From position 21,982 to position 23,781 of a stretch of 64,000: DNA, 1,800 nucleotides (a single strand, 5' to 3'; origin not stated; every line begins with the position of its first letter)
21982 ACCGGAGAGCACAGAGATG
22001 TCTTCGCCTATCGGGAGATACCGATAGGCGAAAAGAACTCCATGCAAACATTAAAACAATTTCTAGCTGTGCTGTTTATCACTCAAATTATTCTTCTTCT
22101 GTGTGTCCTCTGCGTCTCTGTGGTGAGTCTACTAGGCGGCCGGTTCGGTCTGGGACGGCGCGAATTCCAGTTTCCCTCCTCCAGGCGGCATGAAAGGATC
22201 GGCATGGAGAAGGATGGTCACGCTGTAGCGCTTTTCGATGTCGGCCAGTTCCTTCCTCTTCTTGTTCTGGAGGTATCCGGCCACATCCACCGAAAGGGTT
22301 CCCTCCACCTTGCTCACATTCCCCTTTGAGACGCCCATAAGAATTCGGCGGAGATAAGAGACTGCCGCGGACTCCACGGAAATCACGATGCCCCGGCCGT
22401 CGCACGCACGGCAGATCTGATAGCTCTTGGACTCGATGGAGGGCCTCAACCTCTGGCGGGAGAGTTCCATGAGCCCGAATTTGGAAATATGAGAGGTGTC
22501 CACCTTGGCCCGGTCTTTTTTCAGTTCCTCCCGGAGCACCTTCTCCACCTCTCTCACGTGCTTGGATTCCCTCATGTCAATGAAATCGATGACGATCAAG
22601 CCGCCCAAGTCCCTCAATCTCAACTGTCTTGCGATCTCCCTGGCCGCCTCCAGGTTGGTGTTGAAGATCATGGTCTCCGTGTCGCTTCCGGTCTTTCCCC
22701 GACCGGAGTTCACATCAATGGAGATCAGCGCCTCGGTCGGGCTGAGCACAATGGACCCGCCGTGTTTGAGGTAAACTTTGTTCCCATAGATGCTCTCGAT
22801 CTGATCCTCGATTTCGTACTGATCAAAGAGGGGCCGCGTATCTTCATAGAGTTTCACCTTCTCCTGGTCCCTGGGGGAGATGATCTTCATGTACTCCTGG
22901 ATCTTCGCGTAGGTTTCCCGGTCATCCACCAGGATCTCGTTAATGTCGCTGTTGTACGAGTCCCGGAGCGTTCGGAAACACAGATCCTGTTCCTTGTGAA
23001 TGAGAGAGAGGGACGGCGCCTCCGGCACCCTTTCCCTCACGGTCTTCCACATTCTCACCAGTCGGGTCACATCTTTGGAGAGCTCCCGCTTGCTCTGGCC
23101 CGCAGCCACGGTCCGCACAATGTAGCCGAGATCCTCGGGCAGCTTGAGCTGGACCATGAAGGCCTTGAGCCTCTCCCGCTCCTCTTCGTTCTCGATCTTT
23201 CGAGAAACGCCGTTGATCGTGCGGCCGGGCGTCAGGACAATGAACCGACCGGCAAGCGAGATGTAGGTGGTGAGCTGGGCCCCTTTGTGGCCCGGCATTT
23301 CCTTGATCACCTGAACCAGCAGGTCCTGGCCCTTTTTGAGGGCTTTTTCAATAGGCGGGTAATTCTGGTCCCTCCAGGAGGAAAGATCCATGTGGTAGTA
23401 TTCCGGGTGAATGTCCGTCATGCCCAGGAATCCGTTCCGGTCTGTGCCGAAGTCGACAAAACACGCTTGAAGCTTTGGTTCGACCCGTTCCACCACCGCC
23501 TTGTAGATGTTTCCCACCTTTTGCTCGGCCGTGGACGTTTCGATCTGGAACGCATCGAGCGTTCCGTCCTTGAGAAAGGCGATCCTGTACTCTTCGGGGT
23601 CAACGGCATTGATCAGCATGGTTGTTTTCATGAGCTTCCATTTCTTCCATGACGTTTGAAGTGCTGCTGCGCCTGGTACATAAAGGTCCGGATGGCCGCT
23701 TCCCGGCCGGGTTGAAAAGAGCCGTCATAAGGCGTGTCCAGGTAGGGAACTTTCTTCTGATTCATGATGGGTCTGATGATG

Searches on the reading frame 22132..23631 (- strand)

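Call 45: search_protein_families(library=ncbifam, proteins=[window:22132-23631:-], max_evalue=1e-10)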
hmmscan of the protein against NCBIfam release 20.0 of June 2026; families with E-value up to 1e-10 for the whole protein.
window:22132-23631:- (499 aa): 5 families
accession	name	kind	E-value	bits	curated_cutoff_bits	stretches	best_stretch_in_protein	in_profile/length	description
TIGR00757.1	RNaseEG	subfamily_domain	9.9e-148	492.5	325.95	1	15-425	2-412/415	Rne/Rng family ribonuclease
NF008074.0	PRK10811.1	equivalog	1.3e-138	463.5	908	1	4-469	3-466/1068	ribonuclease E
NF008689.0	PRK11712.1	equivalog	4.3e-113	378.4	594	1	3-475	3-473/489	ribonuclease G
NF052588.1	RnaseEMycob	equivalog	7.9e-80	268.8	1400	1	16-420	340-750/945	ribonuclease E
NF052586.1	RnaseECyano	equivalog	2.2e-76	257.6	900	1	32-419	27-409/619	ribonuclease E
